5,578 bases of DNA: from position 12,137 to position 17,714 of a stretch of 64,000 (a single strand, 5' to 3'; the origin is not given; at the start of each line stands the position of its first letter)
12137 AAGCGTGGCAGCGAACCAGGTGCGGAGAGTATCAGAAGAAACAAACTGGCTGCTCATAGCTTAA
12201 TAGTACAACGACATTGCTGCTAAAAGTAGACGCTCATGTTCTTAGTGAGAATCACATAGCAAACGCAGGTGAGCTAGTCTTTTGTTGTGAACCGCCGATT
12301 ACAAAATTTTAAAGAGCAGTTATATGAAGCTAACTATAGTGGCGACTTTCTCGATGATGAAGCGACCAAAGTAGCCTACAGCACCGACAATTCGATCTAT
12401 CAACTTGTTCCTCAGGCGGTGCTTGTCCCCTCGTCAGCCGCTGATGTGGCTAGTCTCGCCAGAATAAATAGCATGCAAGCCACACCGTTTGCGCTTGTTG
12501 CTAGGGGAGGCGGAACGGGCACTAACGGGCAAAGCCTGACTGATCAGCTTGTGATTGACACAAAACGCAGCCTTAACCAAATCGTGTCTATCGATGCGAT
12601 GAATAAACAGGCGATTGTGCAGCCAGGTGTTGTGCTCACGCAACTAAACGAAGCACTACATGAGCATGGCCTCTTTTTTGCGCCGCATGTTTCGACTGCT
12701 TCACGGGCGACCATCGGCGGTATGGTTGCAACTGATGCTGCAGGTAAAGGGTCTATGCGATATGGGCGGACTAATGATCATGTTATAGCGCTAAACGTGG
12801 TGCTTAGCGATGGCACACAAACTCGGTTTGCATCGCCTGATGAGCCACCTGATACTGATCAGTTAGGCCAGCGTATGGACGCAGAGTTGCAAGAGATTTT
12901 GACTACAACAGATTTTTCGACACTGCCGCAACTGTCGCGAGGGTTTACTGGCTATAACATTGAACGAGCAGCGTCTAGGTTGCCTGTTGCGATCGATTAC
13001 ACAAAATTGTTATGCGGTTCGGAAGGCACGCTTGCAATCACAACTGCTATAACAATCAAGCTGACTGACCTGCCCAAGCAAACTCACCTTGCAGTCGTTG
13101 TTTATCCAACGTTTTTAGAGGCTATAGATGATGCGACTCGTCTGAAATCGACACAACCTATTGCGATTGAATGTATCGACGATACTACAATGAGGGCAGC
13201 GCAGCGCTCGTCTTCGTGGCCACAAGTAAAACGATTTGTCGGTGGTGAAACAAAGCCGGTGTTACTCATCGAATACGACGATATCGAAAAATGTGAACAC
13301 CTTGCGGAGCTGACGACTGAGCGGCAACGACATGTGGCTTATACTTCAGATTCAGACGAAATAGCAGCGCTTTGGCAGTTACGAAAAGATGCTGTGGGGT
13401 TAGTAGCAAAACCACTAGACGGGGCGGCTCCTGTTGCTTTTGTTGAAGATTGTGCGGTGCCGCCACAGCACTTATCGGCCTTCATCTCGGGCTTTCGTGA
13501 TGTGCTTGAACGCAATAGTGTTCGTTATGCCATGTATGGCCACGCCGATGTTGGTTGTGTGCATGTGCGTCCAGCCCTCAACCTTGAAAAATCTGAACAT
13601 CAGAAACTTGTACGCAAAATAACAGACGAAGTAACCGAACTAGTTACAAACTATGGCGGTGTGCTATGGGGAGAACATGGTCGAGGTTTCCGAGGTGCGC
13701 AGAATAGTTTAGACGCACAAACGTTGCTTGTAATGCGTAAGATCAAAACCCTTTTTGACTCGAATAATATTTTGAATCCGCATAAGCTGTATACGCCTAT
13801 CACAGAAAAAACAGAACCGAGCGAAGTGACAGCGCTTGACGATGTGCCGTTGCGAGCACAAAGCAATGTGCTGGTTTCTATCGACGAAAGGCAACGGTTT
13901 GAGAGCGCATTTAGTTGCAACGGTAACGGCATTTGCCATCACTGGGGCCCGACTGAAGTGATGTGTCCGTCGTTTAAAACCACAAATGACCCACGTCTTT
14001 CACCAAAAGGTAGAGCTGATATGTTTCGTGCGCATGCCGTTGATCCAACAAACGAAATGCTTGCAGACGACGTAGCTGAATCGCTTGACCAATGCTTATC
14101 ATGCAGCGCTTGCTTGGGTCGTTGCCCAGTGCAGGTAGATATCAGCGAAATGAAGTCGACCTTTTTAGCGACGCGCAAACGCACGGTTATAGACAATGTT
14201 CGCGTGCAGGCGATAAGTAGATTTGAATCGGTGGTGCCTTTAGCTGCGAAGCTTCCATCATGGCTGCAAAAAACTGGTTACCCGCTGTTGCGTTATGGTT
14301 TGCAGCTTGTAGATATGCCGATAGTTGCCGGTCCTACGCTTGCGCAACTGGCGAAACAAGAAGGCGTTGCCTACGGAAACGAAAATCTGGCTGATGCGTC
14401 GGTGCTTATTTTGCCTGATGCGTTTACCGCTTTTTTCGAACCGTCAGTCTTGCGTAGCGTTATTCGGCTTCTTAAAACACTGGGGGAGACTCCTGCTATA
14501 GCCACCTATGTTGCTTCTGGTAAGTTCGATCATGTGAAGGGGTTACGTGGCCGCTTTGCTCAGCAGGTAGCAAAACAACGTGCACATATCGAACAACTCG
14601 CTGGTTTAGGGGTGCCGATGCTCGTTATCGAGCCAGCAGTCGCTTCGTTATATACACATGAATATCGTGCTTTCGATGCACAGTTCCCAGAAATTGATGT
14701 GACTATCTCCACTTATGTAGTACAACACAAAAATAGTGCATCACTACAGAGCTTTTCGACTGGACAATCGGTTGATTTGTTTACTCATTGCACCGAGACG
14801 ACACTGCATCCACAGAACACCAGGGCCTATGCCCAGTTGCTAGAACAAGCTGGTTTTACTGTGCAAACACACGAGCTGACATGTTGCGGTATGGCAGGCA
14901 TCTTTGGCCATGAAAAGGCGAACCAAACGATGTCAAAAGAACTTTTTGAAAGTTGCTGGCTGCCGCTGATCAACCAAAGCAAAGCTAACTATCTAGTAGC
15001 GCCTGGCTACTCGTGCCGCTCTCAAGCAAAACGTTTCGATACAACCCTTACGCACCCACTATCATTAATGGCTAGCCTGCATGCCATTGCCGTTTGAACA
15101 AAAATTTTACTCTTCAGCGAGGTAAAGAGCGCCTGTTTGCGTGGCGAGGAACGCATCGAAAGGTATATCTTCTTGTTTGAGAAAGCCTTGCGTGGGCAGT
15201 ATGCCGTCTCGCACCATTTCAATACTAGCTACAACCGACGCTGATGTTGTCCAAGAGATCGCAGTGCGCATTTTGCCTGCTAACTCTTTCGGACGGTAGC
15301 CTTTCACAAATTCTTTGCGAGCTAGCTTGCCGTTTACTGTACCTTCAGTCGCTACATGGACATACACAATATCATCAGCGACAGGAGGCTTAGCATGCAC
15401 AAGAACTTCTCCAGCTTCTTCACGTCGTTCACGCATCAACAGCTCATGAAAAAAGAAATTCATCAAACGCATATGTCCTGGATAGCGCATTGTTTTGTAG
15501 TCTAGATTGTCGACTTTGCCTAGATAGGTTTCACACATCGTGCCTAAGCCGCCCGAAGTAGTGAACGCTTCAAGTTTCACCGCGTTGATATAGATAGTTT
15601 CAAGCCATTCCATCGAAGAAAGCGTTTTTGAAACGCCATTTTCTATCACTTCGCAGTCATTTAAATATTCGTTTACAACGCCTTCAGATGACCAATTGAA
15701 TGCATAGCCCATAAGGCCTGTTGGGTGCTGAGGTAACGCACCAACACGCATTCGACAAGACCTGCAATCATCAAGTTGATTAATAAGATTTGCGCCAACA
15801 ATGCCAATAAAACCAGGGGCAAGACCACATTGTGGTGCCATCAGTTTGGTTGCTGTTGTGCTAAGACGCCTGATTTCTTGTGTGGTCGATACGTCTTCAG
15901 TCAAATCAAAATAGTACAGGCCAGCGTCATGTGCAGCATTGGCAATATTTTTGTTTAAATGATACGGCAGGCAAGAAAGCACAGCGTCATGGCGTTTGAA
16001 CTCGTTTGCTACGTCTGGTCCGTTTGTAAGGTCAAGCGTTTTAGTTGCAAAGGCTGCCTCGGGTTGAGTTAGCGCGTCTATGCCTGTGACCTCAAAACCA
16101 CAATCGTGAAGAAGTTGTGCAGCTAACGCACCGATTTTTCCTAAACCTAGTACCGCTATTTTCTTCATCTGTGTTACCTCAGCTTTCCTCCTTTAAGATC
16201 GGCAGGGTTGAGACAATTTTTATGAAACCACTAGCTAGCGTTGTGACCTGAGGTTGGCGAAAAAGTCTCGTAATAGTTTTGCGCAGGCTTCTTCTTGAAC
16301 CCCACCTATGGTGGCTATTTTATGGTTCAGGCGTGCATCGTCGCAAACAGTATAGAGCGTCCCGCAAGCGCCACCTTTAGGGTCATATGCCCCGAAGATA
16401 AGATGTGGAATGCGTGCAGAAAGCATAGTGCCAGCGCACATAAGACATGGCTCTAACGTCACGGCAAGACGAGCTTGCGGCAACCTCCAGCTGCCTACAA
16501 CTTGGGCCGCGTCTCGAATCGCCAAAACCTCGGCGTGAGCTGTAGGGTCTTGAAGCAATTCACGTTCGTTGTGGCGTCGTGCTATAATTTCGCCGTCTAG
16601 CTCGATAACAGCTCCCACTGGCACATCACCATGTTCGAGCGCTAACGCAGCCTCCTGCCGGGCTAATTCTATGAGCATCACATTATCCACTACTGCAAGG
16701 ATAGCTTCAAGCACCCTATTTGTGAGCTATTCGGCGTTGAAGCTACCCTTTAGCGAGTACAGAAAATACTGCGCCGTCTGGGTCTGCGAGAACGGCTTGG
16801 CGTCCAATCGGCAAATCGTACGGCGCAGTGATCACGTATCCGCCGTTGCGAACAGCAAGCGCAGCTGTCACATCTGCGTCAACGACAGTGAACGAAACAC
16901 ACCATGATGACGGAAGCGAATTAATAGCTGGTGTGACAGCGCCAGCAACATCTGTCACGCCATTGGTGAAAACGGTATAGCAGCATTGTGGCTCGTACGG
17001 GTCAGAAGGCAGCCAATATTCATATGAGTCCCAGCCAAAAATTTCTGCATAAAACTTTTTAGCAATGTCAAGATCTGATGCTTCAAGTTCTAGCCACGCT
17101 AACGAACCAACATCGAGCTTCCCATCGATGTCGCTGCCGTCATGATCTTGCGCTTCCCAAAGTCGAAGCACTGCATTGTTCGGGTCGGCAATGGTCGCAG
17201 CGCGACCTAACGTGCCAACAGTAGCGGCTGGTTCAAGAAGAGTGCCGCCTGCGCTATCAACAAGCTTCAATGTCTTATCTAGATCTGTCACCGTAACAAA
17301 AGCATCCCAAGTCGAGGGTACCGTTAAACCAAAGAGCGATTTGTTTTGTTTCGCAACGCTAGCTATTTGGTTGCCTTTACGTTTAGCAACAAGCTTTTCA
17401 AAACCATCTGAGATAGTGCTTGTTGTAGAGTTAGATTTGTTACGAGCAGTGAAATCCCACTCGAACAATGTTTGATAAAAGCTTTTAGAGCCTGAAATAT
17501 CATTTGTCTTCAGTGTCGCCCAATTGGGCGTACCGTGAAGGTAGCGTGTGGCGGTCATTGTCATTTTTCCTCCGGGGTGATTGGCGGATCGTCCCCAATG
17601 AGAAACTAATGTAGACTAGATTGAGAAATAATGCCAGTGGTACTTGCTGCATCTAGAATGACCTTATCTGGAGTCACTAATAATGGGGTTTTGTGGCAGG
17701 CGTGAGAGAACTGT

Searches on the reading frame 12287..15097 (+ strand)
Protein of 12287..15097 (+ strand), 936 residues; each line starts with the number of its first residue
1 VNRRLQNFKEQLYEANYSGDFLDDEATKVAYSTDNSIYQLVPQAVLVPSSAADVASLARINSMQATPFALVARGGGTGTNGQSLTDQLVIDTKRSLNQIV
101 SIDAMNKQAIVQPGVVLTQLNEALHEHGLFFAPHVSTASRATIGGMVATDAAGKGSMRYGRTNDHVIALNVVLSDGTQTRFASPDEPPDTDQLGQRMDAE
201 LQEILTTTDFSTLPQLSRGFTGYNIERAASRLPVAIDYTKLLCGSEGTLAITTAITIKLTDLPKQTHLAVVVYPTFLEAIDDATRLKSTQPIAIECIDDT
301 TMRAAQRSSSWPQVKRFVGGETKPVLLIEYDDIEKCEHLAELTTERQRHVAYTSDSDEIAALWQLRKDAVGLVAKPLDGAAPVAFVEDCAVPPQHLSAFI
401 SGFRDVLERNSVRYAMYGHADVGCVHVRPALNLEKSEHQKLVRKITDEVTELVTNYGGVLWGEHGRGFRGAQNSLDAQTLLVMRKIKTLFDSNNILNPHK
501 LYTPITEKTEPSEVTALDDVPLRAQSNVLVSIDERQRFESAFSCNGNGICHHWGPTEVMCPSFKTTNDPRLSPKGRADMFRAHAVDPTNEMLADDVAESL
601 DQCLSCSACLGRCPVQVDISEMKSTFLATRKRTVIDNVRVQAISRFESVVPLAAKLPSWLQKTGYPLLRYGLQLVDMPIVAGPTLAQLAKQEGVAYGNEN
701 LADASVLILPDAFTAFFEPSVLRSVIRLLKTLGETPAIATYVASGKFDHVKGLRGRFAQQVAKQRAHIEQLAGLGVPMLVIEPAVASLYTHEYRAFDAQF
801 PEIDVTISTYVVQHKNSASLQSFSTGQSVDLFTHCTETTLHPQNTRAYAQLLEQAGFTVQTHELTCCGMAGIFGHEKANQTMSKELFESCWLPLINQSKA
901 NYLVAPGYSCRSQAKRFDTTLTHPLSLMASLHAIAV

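Call 57: search_protein_families(library=pfam, proteins=[window:12287-15097:+], max_evalue=0.0001)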
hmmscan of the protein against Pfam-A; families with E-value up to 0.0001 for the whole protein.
window:12287-15097:+ (936 aa): 5 families
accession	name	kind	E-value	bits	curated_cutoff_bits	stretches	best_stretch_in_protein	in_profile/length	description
PF02913.24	FAD-oxidase_C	-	3.4e-47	161.7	21.2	1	263-501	2-248/248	FAD linked oxidases, C-terminal domain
PF01565.28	FAD_binding_4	-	2.3e-34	118.5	26.4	1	42-180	1-137/139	FAD binding domain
PF13183.11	Fer4_8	-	9.3e-07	29.7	27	1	543-617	4-68/68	4Fe-4S dicluster domain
PF02754.22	CCG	-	4.5e-05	23.9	20.6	0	830-913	2-83/85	Cysteine-rich domain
PF13534.11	Fer4_17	-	4.7e-05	24.3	22.2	0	544-618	2-61/61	4Fe-4S dicluster domain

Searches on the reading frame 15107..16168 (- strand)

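Call 57: search_protein_families(library=pfam, proteins=[window:15107-16168:-], max_evalue=0.0001)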
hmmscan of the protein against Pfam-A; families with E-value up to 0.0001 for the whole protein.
window:15107-16168:- (353 aa): 2 families
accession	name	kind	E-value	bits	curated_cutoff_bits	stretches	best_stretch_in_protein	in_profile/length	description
PF16653.10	Sacchrp_dh_C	-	1e-18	68.9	31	1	115-336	1-248/265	Saccharopine dehydrogenase C-terminal domain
PF03435.24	Sacchrp_dh_NADP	-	2.2e-08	34.9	25.1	1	4-93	1-98/129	Saccharopine dehydrogenase NADP binding domain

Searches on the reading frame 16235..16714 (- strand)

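Call 57: search_protein_families(library=pfam, proteins=[window:16235-16714:-], max_evalue=0.0001)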
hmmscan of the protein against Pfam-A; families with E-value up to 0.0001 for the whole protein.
window:16235-16714:- (159 aa): 2 families
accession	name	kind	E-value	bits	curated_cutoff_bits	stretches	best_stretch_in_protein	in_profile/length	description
PF14437.12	MafB19-deam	-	4.7e-31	108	27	1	18-156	10-142/142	MafB19-like deaminase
PF00383.29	dCMP_cyt_deam_1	-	5.5e-22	78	25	1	14-108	7-101/102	Cytidine and deoxycytidylate deaminase zinc-binding region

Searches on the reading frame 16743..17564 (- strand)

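Call 57: search_protein_families(library=pfam, proteins=[window:16743-17564:-], max_evalue=0.0001)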
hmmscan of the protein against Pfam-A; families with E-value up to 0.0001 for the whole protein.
window:16743-17564:- (273 aa): 3 families
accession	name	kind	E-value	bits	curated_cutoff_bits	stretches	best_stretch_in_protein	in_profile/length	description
PF00903.31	Glyoxalase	-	2e-10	41.5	20.6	0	155-267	2-119/121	Glyoxalase/Bleomycin resistance protein/Dioxygenase superfamily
PF18029.7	Glyoxalase_6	-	2.9e-08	34.8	23.6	0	160-269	4-105/106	Glyoxalase-like domain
PF22677.2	Ble-like_N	-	4e-05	23.7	24.5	0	157-178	4-25/41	Bleomycin resistance protein-like N-terminal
